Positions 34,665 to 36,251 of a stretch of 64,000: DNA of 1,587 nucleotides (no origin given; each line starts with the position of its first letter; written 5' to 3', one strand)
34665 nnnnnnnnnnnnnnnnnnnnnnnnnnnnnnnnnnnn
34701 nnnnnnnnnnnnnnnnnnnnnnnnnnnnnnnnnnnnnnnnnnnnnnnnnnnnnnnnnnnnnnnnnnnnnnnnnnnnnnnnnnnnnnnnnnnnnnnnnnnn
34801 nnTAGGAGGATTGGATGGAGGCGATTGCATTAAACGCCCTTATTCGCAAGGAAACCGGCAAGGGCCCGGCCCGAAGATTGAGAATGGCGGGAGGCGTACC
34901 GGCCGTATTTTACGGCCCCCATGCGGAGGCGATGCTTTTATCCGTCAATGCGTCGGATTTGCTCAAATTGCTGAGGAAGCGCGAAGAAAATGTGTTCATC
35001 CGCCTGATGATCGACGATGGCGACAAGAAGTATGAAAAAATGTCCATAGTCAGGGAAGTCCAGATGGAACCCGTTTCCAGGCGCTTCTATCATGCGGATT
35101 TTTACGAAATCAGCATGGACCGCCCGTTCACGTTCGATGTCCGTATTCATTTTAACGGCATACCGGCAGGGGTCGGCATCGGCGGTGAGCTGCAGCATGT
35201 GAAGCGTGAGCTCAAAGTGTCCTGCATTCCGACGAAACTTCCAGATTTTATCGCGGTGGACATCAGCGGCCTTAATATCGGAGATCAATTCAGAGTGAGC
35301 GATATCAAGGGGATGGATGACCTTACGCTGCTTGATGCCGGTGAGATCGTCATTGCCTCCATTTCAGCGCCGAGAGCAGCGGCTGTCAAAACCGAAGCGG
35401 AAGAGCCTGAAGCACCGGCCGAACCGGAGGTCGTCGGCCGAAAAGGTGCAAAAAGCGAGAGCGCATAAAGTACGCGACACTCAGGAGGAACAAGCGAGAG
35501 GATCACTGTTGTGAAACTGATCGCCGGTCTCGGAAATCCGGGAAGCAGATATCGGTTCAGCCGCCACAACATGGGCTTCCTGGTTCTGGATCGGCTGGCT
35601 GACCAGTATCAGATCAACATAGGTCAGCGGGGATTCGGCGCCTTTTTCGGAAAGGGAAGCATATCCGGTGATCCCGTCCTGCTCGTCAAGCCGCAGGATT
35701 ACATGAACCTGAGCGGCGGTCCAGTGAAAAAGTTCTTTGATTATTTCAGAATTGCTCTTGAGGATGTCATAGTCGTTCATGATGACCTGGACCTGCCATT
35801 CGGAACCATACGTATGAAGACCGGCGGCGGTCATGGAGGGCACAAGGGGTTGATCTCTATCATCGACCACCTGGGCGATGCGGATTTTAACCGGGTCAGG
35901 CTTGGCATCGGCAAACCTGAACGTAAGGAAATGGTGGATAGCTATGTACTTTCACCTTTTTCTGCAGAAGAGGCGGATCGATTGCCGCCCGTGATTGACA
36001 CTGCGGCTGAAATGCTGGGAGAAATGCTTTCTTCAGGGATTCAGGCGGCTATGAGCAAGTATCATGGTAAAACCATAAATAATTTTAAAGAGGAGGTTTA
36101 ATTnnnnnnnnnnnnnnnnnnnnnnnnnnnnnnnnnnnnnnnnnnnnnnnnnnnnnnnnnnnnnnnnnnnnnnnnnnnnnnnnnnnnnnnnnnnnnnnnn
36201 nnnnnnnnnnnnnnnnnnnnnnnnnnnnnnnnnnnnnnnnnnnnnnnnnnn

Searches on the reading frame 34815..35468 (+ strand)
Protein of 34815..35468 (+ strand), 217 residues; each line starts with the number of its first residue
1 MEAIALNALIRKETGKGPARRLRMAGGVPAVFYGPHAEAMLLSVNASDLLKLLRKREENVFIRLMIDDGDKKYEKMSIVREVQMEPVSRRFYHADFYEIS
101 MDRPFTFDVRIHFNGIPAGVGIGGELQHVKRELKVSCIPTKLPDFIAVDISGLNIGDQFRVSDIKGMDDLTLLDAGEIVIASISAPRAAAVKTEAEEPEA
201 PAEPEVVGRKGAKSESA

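Call 16: find_encoding_contigs(protein=window:34815-35468:+, flank=10000, max_places=10)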
Protein window:34815-35468:+ (217 aa): 10 contigs read that carry it; 10 places shown.
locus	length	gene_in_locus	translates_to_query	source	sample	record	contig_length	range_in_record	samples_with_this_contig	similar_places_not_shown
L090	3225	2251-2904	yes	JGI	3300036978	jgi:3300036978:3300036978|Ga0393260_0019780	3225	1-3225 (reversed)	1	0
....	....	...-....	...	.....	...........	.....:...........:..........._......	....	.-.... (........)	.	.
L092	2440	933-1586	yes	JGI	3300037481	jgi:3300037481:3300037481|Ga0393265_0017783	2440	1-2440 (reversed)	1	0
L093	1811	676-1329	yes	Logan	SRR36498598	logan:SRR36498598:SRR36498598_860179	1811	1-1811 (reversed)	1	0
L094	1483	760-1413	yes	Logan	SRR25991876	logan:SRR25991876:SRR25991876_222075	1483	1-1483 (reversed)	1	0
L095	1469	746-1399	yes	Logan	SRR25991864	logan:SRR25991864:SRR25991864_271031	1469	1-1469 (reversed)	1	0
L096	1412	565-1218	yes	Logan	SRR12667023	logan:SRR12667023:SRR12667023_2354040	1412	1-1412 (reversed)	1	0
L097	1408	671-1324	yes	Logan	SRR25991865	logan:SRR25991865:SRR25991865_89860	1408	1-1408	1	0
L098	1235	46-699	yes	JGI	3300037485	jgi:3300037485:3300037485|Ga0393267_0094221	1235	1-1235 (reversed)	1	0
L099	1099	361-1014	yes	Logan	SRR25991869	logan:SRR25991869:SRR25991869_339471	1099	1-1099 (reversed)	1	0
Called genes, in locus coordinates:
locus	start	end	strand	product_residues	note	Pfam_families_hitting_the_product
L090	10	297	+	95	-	PF08899:DUF1844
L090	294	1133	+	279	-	PF00288:GHMP_kinases_N, PF08544:GHMP_kinases_C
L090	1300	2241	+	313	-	PF13793:Pribosyltran_N, PF00156:Pribosyltran, PF14681:UPRTase (weak), PF14572:Pribosyl_synth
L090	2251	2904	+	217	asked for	PF01386:Ribosomal_L25p, PF14693:Ribosomal_TL5_C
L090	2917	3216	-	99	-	-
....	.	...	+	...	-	?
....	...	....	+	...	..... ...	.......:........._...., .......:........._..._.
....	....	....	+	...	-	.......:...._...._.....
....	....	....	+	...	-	?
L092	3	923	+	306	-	?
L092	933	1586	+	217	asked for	PF01386:Ribosomal_L25p, PF14693:Ribosomal_TL5_C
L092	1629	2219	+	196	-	PF01195:Pept_tRNA_hydro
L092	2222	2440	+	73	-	?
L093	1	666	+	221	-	?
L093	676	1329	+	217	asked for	PF01386:Ribosomal_L25p, PF14693:Ribosomal_TL5_C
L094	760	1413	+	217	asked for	PF01386:Ribosomal_L25p, PF14693:Ribosomal_TL5_C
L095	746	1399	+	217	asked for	PF01386:Ribosomal_L25p, PF14693:Ribosomal_TL5_C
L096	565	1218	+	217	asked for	PF01386:Ribosomal_L25p, PF14693:Ribosomal_TL5_C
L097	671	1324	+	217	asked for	PF01386:Ribosomal_L25p, PF14693:Ribosomal_TL5_C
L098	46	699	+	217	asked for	PF01386:Ribosomal_L25p, PF14693:Ribosomal_TL5_C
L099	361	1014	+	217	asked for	PF01386:Ribosomal_L25p, PF14693:Ribosomal_TL5_C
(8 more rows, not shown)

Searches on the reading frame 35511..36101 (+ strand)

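Call 46: search_protein_families(library=pfam, proteins=[window:35511-36101:+], max_evalue=0.00001)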
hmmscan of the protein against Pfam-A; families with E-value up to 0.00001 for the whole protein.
window:35511-36101:+ (196 aa): 1 family
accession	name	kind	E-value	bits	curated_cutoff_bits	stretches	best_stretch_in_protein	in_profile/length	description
PF01195.25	Pept_tRNA_hydro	-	2.3e-66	223.5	27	1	3-185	1-183/183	Peptidyl-tRNA hydrolase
